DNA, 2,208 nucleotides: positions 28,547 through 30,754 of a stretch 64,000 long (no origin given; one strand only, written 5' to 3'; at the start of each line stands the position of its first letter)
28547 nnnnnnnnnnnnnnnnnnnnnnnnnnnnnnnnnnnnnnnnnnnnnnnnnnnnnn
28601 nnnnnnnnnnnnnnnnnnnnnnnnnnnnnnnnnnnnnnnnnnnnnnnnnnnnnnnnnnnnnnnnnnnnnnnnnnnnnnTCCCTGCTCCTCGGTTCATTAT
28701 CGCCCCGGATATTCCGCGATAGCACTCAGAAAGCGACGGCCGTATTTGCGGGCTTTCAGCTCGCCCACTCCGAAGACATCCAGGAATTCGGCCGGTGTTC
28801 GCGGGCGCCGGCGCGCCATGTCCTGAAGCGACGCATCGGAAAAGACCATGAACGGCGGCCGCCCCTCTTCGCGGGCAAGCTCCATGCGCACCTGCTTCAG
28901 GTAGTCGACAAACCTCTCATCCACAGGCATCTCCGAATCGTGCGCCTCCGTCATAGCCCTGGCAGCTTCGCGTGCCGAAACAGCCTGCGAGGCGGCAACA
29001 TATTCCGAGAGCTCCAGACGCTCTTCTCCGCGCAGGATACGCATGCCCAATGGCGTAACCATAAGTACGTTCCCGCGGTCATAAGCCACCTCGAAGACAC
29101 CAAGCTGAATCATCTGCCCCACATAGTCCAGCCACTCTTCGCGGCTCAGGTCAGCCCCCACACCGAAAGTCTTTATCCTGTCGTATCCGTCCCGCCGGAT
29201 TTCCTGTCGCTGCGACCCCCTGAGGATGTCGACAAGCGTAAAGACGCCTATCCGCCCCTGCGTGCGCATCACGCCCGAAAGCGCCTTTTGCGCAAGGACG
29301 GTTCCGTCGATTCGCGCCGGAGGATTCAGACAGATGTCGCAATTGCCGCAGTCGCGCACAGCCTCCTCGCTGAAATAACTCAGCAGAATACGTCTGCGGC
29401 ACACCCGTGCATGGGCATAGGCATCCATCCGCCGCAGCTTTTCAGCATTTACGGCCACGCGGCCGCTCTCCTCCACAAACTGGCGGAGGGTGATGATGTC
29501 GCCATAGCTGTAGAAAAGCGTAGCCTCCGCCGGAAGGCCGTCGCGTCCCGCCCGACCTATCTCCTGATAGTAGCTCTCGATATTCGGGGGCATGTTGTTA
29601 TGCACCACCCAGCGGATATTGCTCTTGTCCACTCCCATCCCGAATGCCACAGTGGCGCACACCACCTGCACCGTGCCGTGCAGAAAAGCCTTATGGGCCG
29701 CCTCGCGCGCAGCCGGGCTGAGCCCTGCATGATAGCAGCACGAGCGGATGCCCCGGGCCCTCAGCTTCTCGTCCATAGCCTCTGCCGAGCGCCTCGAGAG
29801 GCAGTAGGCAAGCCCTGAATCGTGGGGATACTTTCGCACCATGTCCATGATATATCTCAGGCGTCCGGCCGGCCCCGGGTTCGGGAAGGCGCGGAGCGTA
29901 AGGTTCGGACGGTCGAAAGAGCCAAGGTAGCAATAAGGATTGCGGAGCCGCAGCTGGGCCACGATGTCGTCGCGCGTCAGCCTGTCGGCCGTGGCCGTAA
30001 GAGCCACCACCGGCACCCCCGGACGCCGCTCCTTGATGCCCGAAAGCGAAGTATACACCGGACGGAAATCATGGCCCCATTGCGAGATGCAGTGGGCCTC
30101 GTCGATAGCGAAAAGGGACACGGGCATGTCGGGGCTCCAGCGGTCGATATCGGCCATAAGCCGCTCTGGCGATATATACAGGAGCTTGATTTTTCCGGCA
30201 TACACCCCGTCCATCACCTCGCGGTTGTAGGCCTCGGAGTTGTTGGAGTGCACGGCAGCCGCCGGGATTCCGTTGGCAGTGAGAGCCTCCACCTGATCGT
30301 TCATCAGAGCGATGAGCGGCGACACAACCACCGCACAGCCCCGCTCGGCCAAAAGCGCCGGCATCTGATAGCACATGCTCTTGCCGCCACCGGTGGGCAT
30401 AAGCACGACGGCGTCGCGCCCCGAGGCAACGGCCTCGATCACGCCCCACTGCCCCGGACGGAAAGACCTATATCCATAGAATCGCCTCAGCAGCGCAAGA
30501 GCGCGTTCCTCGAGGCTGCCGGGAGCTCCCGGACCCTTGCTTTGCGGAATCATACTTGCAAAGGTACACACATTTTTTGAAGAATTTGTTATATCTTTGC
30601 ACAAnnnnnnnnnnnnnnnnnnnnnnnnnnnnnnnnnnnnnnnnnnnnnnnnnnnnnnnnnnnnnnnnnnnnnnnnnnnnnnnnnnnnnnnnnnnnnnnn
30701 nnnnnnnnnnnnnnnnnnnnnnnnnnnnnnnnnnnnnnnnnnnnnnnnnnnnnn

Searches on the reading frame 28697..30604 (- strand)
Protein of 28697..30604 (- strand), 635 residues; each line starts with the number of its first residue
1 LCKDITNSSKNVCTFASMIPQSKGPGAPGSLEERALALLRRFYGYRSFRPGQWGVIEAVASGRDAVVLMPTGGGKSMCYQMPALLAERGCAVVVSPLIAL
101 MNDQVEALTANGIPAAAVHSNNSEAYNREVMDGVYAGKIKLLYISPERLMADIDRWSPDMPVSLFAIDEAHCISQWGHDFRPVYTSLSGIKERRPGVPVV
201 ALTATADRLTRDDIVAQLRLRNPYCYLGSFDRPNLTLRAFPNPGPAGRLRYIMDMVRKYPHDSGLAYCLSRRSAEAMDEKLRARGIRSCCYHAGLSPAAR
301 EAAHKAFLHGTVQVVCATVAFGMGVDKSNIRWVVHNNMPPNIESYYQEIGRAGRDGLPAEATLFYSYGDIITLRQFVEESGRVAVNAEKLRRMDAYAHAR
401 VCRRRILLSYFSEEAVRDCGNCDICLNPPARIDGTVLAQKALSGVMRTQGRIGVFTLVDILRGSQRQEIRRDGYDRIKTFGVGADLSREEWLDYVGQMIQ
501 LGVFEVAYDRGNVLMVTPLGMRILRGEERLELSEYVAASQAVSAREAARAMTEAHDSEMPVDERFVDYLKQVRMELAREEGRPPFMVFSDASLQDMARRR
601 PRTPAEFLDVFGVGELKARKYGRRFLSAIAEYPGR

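Call 35: find_related_loci(query=window:28697-30604:-, collection=genome_contigs, flank=10000)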
Query window:28697-30604:- (635 aa) in genome_contigs; peptide patterns used: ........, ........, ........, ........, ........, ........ (x = any residue, [..] = any of these).
600 stretches matched a pattern (row limit reached: there are more); 600 encode a relative of the query (tblastn E <= 1e-3); the best 80 are kept; 80 distinct loci.
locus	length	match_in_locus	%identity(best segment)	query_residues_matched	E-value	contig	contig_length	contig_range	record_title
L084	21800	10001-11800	61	30-634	0e+0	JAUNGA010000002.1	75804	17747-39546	MAG: Bacteroidales bacterium isolate S26M_St_26 NODE_194_length_75804_cov_8.461366, whole genome shotgun sequence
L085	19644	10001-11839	59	5-634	0e+0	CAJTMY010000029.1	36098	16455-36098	MAG TPA_asm: uncultured Muribaculaceae bacterium isolate MGBC103306 genome assembly, contig: MGBC103306.29, whole genome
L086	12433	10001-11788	58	36-634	0e+0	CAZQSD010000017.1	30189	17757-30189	MAG TPA_asm: uncultured Sangeribacter sp. isolate SRP199465_co1_364 genome assembly, contig: NODE_3588_length_30189_cov_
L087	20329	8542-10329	61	31-634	0e+0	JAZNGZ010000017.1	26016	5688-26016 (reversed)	MAG: Muribaculaceae bacterium isolate T1900044698_TS20190164.MAGScoT_cleanbin_000002 SGB_1787_k141_1689519, whole genome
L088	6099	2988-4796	54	30-632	0e+0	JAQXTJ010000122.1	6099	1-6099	MAG: Bacteroidales bacterium isolate SUG1506 k141_545813, whole genome shotgun sequence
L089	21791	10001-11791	52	38-635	0e+0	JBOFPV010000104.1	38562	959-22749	MAG: Tannerellaceae bacterium isolate WFFMC_MAG_227 k139_316309_flag=1_multi=7.0000_len=38562, whole genome shotgun sequ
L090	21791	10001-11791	50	31-632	0e+0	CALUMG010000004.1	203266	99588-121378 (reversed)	MAG: uncultured Muribaculaceae bacterium isolate BRZ_FG__bin69 genome assembly, contig: BRZ_FG__NODE_70_length_203266_co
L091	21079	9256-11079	50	33-632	0e+0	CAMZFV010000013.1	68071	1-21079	MAG TPA_asm: uncultured Prevotellaceae bacterium isolate SRR10912537_bin.37_metaWRAP_v1.3_MAG genome assembly, contig: E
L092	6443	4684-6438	52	27-607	0e+0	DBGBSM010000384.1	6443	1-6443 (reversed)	MAG TPA_asm: Parabacteroides sp. isolate MAG9113 contig384, whole genome shotgun sequence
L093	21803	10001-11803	48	36-632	0e+0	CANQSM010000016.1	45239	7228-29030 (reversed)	MAG: uncultured Phocaeicola sp. isolate Lapin-021__bin16 genome assembly, contig: Lapin-021__NODE_972_length_45239_cov_6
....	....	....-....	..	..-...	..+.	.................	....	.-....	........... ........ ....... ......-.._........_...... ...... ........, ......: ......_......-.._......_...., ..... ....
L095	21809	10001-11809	49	36-632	0e+0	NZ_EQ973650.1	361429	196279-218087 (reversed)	Phocaeicola coprophilus DSM 18228 = JCM 13818 strain DSM 18228 Scfld22, whole genome shotgun sequence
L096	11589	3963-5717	49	39-629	0e+0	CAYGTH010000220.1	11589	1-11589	MAG TPA_asm: uncultured Bacteroidia bacterium isolate ERP117304_co3_96 genome assembly, contig: NODE_7818_length_11589_c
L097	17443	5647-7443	48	38-625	0e+0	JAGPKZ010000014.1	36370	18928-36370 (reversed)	MAG: Prevotella sp. isolate Gw_SlPrim_bin_161 Gw_SlPrim_788_length_36370_cov_25.888309, whole genome shotgun sequence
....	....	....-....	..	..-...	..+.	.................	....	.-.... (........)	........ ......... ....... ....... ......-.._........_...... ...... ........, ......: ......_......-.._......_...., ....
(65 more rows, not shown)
